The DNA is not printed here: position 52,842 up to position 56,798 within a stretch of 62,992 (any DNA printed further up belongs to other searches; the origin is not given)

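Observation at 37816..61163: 23-kb co-directional array of heparinase II/III-like, ceramidase-N-like, beta-helix, FG-GAP and sulfatase genes: candidate undescribed sulfated-glycan degradation system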

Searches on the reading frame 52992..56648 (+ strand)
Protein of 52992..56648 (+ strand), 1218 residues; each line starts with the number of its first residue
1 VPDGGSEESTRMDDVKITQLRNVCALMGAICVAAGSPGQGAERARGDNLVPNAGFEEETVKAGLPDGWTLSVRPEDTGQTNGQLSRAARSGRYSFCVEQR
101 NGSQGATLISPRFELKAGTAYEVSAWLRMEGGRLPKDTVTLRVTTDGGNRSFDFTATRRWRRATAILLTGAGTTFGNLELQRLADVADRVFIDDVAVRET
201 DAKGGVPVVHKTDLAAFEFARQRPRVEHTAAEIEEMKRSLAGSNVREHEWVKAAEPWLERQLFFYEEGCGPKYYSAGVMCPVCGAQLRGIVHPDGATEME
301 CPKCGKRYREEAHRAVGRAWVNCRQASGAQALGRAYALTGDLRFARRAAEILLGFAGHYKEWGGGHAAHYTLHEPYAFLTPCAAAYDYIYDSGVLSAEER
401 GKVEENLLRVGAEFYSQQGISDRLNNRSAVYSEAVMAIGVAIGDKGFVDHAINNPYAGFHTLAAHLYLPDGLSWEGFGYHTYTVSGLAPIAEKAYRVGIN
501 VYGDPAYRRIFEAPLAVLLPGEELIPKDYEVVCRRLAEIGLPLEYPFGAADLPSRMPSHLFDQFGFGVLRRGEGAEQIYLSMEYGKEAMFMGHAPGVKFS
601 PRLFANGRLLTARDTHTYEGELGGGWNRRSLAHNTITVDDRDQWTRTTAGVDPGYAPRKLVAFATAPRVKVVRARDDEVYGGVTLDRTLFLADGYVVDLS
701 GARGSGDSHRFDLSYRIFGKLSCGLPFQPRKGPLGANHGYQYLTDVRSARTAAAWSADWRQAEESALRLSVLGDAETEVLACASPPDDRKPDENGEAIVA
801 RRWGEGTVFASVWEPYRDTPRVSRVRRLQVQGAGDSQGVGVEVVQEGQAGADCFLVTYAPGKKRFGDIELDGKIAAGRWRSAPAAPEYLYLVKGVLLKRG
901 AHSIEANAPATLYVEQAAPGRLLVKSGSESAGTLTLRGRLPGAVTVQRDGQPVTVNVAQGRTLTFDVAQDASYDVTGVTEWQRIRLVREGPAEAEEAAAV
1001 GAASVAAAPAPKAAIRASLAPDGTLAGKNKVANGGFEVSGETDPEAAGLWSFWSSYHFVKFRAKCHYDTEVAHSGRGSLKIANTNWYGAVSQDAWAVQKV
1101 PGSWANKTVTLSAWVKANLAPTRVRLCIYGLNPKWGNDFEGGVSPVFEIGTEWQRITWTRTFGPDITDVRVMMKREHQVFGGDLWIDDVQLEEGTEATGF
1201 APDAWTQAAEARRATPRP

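Call 3: search_protein_families(library=pfam, proteins=[window:52992-56648:+], max_evalue=0.01)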
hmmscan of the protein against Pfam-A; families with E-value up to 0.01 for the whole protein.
window:52992-56648:+ (1218 aa): 3 families
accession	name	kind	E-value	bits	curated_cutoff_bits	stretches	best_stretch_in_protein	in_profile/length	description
PF02018.23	CBM_4_9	-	1.9e-09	38.5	25.9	2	1029-1172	2-128/136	Carbohydrate binding domain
PF05426.18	Alginate_lyase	-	2.9e-09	37.2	22.2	1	299-506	31-254/275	Alginate lyase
PF07940.18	Hepar_II_III_C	-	1.7e-06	28.2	24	1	557-722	5-170/237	Heparinase II/III-like, C-terminal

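Call 9: search_protein_families(library=ncbifam, proteins=[window:52992-56648:+], max_evalue=0.01)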
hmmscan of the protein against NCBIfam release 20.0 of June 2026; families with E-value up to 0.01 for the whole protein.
window:52992-56648:+ (1218 aa): 2 families
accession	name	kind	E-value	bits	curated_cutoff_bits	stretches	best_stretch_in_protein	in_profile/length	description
NF042990.1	olalg_lyase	equivalog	2.3e-17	62.5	1400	2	327-488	91-264/727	oligoalginate lyase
NF038128.1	choice_anch_J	domain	0.0007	19.8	30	1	53-157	4-112/162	choice-of-anchor J domain-containing protein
